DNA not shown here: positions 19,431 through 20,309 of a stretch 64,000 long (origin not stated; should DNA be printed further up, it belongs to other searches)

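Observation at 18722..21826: Split ComD/ComE-type TPP decarboxylase clustered with an F420-dependent LLM oxidoreductase and a cyclase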

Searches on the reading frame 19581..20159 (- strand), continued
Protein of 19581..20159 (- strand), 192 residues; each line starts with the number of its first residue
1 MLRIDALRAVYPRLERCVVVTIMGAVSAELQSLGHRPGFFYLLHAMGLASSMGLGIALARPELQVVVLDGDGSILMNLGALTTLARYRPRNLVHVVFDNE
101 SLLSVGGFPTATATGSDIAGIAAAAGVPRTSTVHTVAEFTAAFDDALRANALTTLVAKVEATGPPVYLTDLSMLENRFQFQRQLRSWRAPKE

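Call 49: get_annotated_region(hit=H57, flank=4000)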
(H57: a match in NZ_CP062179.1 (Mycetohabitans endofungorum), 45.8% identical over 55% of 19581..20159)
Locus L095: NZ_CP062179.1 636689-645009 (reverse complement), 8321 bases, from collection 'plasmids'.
description: Mycetohabitans endofungorum strain B5 plasmid megaplasmid, complete sequence
organism: Mycetohabitans endofungorum (NCBI taxid 417203)
taxonomy: Bacteria; Pseudomonadota; Betaproteobacteria; Burkholderiales; Burkholderiaceae; Mycetohabitans; Mycetohabitans endofungorum
host: -; source: Rhizopus microsporus,bacterial culture,ground nuts; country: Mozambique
typing (MOB-suite, as given by PLSDB): non-mobilizable
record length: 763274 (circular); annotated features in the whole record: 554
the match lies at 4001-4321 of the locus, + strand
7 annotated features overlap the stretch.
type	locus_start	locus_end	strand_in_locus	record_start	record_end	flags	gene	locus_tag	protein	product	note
CDS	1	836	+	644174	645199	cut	-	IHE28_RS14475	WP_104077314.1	lysylphosphatidylglycerol synthase domain-containing protein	-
CDS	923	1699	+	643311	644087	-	-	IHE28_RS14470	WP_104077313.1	phosphocholine cytidylyltransferase family protein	-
CDS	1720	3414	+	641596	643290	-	aepX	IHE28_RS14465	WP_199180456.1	phosphoenolpyruvate mutase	GO:0019634 - organic phosphonate metabolic process [Evidence IEA]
CDS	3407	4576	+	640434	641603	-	aepY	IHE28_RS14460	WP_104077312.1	phosphonopyruvate decarboxylase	GO:0017000 - antibiotic biosynthetic process [Evidence IEA]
CDS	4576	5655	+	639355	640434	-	-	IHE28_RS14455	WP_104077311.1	2-aminoethylphosphonate aminotransferase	-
CDS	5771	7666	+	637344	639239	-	dxs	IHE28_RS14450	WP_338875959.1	1-deoxy-D-xylulose-5-phosphate synthase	GO:0009240 - isopentenyl diphosphate biosynthetic process [Evidence IEA]; GO:0008615 - pyridoxine biosynthetic process ...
CDS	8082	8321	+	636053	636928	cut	-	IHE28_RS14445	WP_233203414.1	hypothetical protein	-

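Call 50: get_annotated_region(hit=H68, flank=4000)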
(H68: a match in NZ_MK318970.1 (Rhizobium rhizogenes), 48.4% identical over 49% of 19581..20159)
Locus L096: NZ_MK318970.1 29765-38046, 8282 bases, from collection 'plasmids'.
description: Rhizobium rhizogenes strain C5.7 plasmid pC5.7d, complete sequence
organism: Rhizobium rhizogenes (NCBI taxid 359)
taxonomy: Bacteria; Pseudomonadota; Alphaproteobacteria; Hyphomicrobiales; Rhizobiaceae; Rhizobium; Rhizobium rhizogenes
host: -; source: -; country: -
typing (MOB-suite, as given by PLSDB): non-mobilizable; mating-pair formation MPF_T
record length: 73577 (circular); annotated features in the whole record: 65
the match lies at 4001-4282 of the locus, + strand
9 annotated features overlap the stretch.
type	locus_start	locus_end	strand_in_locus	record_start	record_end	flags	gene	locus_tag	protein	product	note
CDS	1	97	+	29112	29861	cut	-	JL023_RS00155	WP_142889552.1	NAD(P)H-dependent oxidoreductase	-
CDS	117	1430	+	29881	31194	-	-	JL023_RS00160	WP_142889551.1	aspartate aminotransferase family protein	-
CDS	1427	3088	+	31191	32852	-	-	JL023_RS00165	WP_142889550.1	M28 family peptidase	-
CDS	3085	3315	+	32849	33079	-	-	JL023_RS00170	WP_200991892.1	hypothetical protein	-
CDS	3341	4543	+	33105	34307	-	aepY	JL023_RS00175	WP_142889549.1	phosphonopyruvate decarboxylase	GO:0017000 - antibiotic biosynthetic process [Evidence IEA]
CDS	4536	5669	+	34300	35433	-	-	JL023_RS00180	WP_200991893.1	2-aminoethylphosphonate--pyruvate transaminase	GO:0019700 - organic phosphonate catabolic process [Evidence IEA]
CDS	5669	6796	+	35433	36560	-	-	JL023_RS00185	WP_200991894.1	PQQ-binding-like beta-propeller repeat protein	-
CDS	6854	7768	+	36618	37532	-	aepX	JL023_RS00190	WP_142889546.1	phosphoenolpyruvate mutase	GO:0019634 - organic phosphonate metabolic process [Evidence IEA]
CDS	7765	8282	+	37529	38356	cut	-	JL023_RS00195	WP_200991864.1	amidohydrolase family protein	-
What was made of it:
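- On Phosphonopyruvate decarboxylase: Real aepY loci have aepX next door (calls 49, 50).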

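Call 51: get_annotated_region(hit=H66, flank=5000)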
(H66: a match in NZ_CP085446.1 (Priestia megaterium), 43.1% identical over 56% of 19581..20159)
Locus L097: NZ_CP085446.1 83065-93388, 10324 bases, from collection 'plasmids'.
description: Priestia megaterium strain KF18 plasmid unnamed4, complete sequence
organism: Priestia megaterium (NCBI taxid 1404)
taxonomy: Bacteria; Bacillota; Bacilli; Bacillales; Bacillaceae; Priestia; Priestia megaterium
host: -; source: single cell,soil; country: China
typing (MOB-suite, as given by PLSDB): non-mobilizable; replicon rep_cluster_385
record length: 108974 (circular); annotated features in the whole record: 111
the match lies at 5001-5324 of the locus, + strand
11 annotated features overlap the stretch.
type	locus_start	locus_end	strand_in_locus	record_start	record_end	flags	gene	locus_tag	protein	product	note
CDS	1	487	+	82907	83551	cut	-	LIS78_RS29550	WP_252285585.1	LysE family transporter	GO:0006865 - amino acid transport [Evidence IEA]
CDS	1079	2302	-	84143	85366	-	-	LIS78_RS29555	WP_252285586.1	MFS transporter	GO:0055085 - transmembrane transport [Evidence IEA]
CDS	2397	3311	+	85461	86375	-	-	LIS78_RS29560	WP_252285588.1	ornithine carbamoyltransferase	-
CDS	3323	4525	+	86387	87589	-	-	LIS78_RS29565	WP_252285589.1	ATP-grasp domain-containing protein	-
CDS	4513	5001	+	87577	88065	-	-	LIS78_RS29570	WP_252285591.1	thiamine pyrophosphate-binding protein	-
CDS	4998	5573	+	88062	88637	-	-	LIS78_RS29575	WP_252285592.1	thiamine pyrophosphate-dependent enzyme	-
CDS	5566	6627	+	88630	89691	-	-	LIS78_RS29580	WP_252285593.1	hypothetical protein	-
CDS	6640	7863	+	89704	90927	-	-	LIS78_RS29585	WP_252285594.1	ATP-grasp domain-containing protein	-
CDS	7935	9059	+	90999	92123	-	-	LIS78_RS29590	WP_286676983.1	M20 family metallopeptidase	-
CDS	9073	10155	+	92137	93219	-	-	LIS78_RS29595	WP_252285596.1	LLM class flavin-dependent oxidoreductase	-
CDS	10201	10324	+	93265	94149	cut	-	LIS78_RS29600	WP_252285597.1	isocitrate lyase/phosphoenolpyruvate mutase family protein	-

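Call 56: search_protein_families(library=pfam, proteins=[L017:10583-11689:+, L017:14612-15622:+, L012:8088-9392:+, L012:6955-8043:+, L075:2365-3447:+, L025:5953-6666:+, L025:7081-8571:+, L031:8760-9395:+, L090:3-1682:+, L090:3449-4384:+], max_evalue=0.0001)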
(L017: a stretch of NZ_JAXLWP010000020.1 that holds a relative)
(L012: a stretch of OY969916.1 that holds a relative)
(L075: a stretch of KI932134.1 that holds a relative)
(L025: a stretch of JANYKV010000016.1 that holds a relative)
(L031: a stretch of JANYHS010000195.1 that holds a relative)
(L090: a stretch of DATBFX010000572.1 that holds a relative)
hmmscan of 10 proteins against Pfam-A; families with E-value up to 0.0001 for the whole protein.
L017:10583-11689:+ (368 aa): 0 families

L017:14612-15622:+ (336 aa): 2 families
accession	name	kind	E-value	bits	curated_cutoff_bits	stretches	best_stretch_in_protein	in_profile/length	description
PF08546.17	ApbA_C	-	8e-32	110.7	22.7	1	205-326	2-125/125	Ketopantoate reductase PanE/ApbA C terminal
PF02558.23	ApbA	-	7.8e-29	100.7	22.2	1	9-112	1-103/150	Ketopantoate reductase PanE/ApbA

L012:8088-9392:+ (434 aa): 1 family
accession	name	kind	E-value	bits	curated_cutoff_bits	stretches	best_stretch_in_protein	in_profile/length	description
PF00067.27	p450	-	5.5e-33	114.9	22.8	1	104-398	81-431/462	Cytochrome P450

L012:6955-8043:+ (362 aa): 1 family
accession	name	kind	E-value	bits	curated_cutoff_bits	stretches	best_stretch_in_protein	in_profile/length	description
PF01008.23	IF-2B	-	9e-83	278.2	22.4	1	46-335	2-280/280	Initiation factor 2 subunit family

L075:2365-3447:+ (360 aa): 1 family
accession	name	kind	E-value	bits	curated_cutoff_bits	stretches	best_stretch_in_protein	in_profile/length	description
PF00296.26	Bac_luciferase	-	1.6e-52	179.3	27.9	1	13-327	1-308/314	Luciferase-like monooxygenase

L025:5953-6666:+ (237 aa): 2 families
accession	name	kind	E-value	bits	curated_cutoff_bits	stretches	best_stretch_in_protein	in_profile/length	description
PF00775.27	Dioxygenase_C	-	1.8e-55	187.6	27.3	1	48-229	1-182/182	Dioxygenase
PF12391.13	PCDO_beta_N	-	1.1e-09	38.2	24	1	10-44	1-34/34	Protocatechuate 3,4-dioxygenase beta subunit N terminal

L025:7081-8571:+ (496 aa): 2 families
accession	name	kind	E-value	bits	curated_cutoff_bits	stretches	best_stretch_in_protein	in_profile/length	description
PF00206.25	Lyase_1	-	1.1e-44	153.6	27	1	64-343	13-312/312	Lyase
PF10397.14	ADSL_C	-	2.9e-18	66.4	32.7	1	407-484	1-79/79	Adenylosuccinate lyase C-terminus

L031:8760-9395:+ (211 aa): 1 family
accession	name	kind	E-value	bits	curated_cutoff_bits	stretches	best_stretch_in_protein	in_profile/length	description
PF07238.19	PilZ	-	9.3e-07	29.6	22.5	1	112-201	3-92/102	PilZ domain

L090:3-1682:+ (559 aa): 2 families
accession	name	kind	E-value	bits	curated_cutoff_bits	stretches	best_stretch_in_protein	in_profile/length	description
PF00282.25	Pyridoxal_deC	-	2e-87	293.8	27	1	111-478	1-373/375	Pyridoxal-dependent decarboxylase conserved domain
PF01212.27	Beta_elim_lyase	-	9.2e-05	22.3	27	0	250-460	74-267/288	Beta-eliminating lyase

L090:3449-4384:+ (311 aa): 1 family
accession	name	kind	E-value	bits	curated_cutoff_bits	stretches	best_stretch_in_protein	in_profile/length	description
PF03704.23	BTAD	-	1.7e-17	64.6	22.1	1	106-250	1-146/146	Bacterial transcriptional activator domain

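Call 66: search_protein_representatives(protein=window:19581-20159:-)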
Query: 192 residues. Proteins with E-value up to 0.001 (for the whole library): 4448; up to 1e-10: 2333; up to 1e-30: 87. The best 150 are listed.
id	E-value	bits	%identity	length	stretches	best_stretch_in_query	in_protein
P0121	4.0e-71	254.8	65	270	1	2-188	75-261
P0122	1.2e-67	243.5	62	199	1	1-186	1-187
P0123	3.5e-65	235.4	78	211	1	17-165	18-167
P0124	5.9e-63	228.1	67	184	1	10-187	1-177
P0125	3.6e-62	225.6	75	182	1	1-138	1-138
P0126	2.7e-61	222.7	70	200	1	1-150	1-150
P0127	1.3e-60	220.6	70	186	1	1-149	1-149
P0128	8.0e-59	214.7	80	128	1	1-128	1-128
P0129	5.4e-58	212.0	66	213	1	9-166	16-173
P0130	6.4e-58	211.8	75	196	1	1-142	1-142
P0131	1.2e-57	210.9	73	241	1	1-144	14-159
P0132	1.7e-56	207.1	83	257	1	9-126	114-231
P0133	6.0e-56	205.3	78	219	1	2-125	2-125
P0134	2.2e-54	200.2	90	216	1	23-131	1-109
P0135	3.4e-54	199.6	53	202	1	1-188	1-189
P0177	8.3e-37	143.0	44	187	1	3-182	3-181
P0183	3.4e-35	137.7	44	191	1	1-183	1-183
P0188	3.6e-34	134.4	48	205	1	17-186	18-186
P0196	1.6e-32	129.1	45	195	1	1-178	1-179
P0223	1.7e-28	115.9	42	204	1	15-178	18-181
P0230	6.8e-28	114.0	45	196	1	2-166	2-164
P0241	3.2e-27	111.8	44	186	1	2-168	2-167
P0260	4.8e-26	108.0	41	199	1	5-179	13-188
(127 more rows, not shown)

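Call 76: search_protein_families(library=pfam, proteins=[L025:3352-4881:-, L025:1760-3355:+, L025:6669-7229:+, L025:8504-9355:+, L025:9743-10915:+, L059:5622-7154:+, L059:7160-9190:-, L059:12150-12611:+, L059:16496-17443:+, L059:17532-18317:+], max_evalue=0.0001)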
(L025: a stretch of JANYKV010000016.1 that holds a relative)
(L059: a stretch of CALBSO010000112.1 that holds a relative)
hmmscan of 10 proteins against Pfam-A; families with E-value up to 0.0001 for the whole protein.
L025:3352-4881:- (509 aa): 2 families
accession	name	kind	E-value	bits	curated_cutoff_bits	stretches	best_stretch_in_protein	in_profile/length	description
PF01979.26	Amidohydro_1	-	1.4e-21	77.5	25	1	100-490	1-344/345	Amidohydrolase family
PF07969.17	Amidohydro_3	-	8.2e-17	62.3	29.7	1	385-473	353-450/472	Amidohydrolase family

L025:1760-3355:+ (531 aa): 1 family
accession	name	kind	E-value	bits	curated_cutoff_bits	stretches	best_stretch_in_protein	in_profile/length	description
PF01425.27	Amidase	-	2e-88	297.8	27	1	63-507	1-444/445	Amidase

L025:6669-7229:+ (186 aa): 1 family
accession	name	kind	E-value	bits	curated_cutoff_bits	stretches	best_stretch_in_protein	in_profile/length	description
PF00775.27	Dioxygenase_C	-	6.7e-21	75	27.3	1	31-177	25-182/182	Dioxygenase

L025:8504-9355:+ (283 aa): 3 families
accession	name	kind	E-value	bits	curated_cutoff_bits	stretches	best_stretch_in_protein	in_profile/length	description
PF00561.26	Abhydrolase_1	-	2.3e-25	90.1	25.8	1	42-157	1-116/245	alpha/beta hydrolase fold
PF12697.13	Abhydrolase_6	-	3e-14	54.7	26.3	1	55-266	12-211/217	Alpha/beta hydrolase family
PF12146.15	Hydrolase_4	-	2.5e-11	43.8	27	1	68-250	32-220/239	Serine aminopeptidase, S33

L025:9743-10915:+ (390 aa): 2 families
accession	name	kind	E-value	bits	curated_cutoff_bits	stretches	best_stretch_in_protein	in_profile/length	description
PF01494.25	FAD_binding_3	-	5.4e-87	292.7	22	1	4-344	2-349/349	FAD binding domain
PF13450.12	NAD_binding_8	-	9.9e-05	23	21.9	0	8-37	1-30/68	NAD(P)-binding Rossmann-like domain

L059:5622-7154:+ (510 aa): 7 families
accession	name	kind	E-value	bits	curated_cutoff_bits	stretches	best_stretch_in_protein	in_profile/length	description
PF01078.27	Mg_chelatase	-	2.9e-94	314.7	20.3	1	195-401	1-206/207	Magnesium chelatase, subunit ChlI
PF13541.12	ChlI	-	6.2e-43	146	27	1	20-143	1-120/121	Subunit ChlI of Mg-chelatase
PF13335.12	Mg_chelatase_C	-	1e-30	106.6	26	1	409-504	2-94/94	Magnesium chelatase, subunit ChlI C-terminal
PF07728.20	AAA_5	-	6.1e-09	36.4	22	1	218-355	1-125/139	AAA domain (dynein-related subfamily)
PF00493.29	MCM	-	3.2e-07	30.2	23.3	1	294-362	114-182/224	MCM P-loop domain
PF00158.32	Sigma54_activat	-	4.2e-06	27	20.2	0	288-352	80-142/168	Sigma-54 interaction domain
PF05496.18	RuvB_N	-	8.2e-05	22.8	27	0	298-338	81-121/159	Holliday junction DNA helicase RuvB P-loop domain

L059:7160-9190:- (676 aa): 1 family
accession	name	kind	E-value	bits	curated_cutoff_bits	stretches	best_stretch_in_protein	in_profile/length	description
PF01040.23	UbiA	-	2e-08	34.2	34.2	1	267-489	6-210/250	UbiA prenyltransferase family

L059:12150-12611:+ (153 aa): 1 family
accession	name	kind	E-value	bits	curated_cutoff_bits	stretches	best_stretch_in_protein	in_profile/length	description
PF02627.25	CMD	-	4.4e-05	23.8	23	1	62-143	1-83/84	Carboxymuconolactone decarboxylase family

L059:16496-17443:+ (315 aa): 4 families
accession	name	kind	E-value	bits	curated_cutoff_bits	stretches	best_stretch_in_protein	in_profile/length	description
PF03446.21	NAD_binding_2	-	6e-47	160.1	21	1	8-166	1-161/161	NAD binding domain of 6-phosphogluconate dehydrogenase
PF14833.11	NAD_binding_11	-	8.6e-39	133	30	1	169-288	1-120/122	NAD-binding of NADP-dependent 3-hydroxyisobutyrate dehydrogenase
PF02826.25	2-Hacid_dh_C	-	1.1e-09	38.4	25.1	1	5-119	35-147/178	D-isomer specific 2-hydroxyacid dehydrogenase, NAD binding domain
PF02737.24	3HCDH_N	-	1.6e-05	25.4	22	1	8-60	1-53/180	3-hydroxyacyl-CoA dehydrogenase, NAD binding domain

L059:17532-18317:+ (261 aa): 2 families
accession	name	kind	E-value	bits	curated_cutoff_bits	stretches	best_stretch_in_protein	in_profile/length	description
PF00753.33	Lactamase_B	-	5.6e-15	56.2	22.7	1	40-235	10-192/196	Metallo-beta-lactamase superfamily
PF12706.13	Lactamase_B_2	-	1.5e-06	28.4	27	1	49-128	1-68/200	Beta-lactamase superfamily domain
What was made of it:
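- L025 has an amidase and an amidohydrolase upstream (calls 56, 76).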

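Call 85: list_cluster_members(proteins=[P0223, P0196, P0177, P0183, P0230, P0241, P0260, P0135, P0122, P0188])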
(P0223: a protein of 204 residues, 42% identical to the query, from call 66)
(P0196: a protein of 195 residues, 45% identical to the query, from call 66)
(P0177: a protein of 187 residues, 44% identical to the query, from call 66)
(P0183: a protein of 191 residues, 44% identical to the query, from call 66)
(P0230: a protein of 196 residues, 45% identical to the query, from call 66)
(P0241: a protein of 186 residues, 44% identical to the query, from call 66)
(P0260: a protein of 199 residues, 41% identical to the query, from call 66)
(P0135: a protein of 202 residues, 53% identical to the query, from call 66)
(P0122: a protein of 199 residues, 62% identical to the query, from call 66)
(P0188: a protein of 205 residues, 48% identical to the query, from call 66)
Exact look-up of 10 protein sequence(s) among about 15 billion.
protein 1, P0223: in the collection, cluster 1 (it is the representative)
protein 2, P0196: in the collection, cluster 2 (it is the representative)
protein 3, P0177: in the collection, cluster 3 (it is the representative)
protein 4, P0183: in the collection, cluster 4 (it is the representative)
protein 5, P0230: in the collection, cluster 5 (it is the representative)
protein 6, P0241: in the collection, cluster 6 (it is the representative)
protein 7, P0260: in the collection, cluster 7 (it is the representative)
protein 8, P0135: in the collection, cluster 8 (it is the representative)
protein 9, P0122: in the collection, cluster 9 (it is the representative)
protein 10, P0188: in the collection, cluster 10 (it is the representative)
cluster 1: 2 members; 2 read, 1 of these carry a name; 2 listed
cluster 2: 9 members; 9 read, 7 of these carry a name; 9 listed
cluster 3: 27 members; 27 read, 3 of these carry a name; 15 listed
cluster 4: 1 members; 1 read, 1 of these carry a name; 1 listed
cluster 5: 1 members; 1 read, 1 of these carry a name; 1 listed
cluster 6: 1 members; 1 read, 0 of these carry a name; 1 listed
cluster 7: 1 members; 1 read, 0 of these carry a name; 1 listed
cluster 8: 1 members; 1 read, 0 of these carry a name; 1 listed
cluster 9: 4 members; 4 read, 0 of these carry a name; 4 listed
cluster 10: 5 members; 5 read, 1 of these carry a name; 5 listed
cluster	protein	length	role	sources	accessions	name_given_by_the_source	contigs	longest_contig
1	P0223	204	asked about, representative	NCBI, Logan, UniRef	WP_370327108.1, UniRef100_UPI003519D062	thiamine pyrophosphate-dependent enzyme [Euzebya sp.] | thiamine pyrophosphate-dependent enzyme n=1 Tax=Euzebya sp. TaxID=1971409 ...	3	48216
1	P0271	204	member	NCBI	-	-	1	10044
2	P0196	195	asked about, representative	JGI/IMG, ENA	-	-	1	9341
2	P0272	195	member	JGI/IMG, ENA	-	thiamine pyrophosphate-dependent acetolactate synthase large subunit-like protein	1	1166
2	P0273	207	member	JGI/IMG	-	thiamine pyrophosphate-dependent acetolactate synthase large subunit-like protein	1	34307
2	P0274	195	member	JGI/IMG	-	thiamine pyrophosphate-dependent acetolactate synthase large subunit-like protein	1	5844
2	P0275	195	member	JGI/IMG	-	thiamine pyrophosphate-dependent acetolactate synthase large subunit-like protein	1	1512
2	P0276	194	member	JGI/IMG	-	thiamine pyrophosphate-dependent acetolactate synthase large subunit-like protein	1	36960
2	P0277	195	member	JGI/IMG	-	thiamine pyrophosphate-dependent acetolactate synthase large subunit-like protein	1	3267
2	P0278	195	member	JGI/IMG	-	thiamine pyrophosphate-dependent acetolactate synthase large subunit-like protein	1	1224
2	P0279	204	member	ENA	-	-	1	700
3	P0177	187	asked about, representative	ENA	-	-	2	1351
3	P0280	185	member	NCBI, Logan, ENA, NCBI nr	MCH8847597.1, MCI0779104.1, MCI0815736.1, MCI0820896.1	MAG: hypothetical protein J4N31_01010 [Chloroflexi bacterium] | hypothetical protein [Chloroflexota bacterium]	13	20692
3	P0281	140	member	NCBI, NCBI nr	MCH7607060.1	MAG: thiamine pyrophosphate-binding protein [Chloroflexi bacterium] | thiamine pyrophosphate-binding protein [Chloroflexota bacterium]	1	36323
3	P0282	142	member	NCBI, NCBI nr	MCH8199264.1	MAG: thiamine pyrophosphate-binding protein [Chloroflexi bacterium] | thiamine pyrophosphate-binding protein [Chloroflexota bacterium]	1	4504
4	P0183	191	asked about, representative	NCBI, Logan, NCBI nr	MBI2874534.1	MAG: hypothetical protein HYY09_05565 [Firmicutes bacterium] | hypothetical protein [Bacillota bacterium]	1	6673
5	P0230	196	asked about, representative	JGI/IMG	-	sulfopyruvate decarboxylase subunit beta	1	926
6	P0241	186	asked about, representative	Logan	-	-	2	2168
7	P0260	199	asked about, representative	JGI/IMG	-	-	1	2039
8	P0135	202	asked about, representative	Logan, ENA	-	-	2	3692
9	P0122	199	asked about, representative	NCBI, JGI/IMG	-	-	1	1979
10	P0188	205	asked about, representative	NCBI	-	-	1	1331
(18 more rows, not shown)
